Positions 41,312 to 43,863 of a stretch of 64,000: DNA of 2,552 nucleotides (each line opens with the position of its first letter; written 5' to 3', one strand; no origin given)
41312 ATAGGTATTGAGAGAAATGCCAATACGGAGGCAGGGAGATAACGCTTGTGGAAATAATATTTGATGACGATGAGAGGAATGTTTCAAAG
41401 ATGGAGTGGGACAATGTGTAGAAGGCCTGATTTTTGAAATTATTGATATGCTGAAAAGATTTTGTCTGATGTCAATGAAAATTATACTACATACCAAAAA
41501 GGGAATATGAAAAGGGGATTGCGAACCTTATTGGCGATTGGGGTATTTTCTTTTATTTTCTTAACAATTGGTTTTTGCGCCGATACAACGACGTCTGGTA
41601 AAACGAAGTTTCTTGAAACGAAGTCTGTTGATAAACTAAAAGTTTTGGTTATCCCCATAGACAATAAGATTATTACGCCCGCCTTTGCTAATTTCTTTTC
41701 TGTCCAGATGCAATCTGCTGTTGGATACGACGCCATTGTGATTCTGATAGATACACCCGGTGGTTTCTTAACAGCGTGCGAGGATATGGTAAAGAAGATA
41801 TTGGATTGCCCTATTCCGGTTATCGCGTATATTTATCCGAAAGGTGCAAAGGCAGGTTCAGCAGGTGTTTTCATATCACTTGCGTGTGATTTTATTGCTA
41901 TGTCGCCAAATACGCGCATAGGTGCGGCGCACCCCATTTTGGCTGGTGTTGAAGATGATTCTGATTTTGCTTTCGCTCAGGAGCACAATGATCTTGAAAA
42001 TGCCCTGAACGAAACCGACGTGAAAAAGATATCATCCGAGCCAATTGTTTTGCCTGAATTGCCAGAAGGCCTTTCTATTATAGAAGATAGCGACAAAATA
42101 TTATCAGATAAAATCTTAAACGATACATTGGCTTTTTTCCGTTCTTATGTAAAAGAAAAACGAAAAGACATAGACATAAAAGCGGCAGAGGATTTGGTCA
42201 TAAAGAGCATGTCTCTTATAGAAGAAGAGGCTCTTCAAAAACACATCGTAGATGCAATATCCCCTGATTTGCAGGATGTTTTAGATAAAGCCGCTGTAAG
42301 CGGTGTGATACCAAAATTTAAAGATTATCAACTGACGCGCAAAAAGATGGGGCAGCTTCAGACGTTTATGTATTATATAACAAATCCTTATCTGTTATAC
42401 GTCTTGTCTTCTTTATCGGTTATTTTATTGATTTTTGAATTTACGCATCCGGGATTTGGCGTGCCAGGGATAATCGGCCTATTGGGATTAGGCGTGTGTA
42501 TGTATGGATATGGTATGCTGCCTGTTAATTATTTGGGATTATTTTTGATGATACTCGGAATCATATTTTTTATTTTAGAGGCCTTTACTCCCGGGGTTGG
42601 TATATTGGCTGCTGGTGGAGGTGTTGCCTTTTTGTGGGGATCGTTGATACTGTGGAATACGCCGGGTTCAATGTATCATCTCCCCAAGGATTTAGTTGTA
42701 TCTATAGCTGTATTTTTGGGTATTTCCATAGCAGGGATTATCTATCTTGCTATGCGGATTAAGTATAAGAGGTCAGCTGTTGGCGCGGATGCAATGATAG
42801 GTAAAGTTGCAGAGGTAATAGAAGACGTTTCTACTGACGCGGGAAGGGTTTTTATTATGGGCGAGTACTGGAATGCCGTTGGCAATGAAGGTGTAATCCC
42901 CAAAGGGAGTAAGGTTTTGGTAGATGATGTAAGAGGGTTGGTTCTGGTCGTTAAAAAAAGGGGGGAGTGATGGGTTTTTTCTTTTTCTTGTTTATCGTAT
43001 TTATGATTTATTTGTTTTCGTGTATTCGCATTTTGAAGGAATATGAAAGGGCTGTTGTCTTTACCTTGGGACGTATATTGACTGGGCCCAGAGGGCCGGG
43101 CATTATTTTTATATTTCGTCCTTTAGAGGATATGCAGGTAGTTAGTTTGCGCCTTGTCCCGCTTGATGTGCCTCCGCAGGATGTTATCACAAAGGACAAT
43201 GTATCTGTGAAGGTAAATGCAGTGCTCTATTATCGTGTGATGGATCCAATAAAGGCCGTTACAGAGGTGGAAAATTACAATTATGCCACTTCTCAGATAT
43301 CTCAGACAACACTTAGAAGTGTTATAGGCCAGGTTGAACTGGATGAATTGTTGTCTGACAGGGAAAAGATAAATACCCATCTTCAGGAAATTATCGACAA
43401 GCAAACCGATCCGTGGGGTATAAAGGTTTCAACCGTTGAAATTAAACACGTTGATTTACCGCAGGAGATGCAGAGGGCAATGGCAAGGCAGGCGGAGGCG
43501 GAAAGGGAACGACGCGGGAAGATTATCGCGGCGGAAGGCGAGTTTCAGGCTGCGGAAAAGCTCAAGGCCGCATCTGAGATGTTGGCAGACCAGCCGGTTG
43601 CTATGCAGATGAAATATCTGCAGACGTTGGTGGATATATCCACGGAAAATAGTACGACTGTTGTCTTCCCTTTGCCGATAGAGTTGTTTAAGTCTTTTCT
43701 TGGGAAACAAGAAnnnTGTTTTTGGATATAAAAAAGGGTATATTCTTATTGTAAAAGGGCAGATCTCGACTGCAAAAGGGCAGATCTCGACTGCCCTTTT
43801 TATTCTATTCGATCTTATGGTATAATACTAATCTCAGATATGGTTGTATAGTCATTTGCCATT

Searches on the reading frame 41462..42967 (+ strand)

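Call 20: search_protein_families(library=pfam, proteins=[window:41462-42967:+], max_evalue=0.0001)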
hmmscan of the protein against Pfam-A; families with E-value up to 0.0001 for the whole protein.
window:41462-42967:+ (502 aa): 4 families
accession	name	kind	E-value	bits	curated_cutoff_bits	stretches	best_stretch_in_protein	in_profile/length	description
PF24961.1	NfeD_membrane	-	2.2e-22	79.8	26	1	311-428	2-118/119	NfeD integral membrane domain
PF25145.1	NfeD1b_N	-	2.3e-16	60.4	40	1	60-159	1-98/189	NfeD1b, N-terminal domain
PF01957.25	NfeD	-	5.6e-15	55.7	29.1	1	442-499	1-57/57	NfeD-like C-terminal, partner-binding domain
PF00378.25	ECH_1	-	5.3e-05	23.1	27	0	105-157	76-125/251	Enoyl-CoA hydratase/isomerase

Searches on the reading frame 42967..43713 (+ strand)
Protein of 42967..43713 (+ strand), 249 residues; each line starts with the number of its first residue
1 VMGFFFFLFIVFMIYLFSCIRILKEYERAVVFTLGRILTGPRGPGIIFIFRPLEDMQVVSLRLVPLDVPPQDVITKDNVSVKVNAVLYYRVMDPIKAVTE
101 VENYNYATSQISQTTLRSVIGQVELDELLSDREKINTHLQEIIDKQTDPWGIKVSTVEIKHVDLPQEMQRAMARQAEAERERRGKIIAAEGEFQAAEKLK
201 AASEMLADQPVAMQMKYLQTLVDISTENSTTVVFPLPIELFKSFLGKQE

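Call 20: search_protein_families(library=pfam, proteins=[window:42967-43713:+], max_evalue=0.0001)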
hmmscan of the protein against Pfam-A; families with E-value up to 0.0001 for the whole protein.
window:42967-43713:+ (249 aa): 2 families
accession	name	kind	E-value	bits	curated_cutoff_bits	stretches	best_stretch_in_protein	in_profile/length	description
PF01145.31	Band_7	-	5e-39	134.6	23.6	1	22-192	2-175/176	SPFH domain / Band 7 family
PF13421.11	Band_7_1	-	6e-06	26.5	24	1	81-177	101-208/211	SPFH domain-Band 7 family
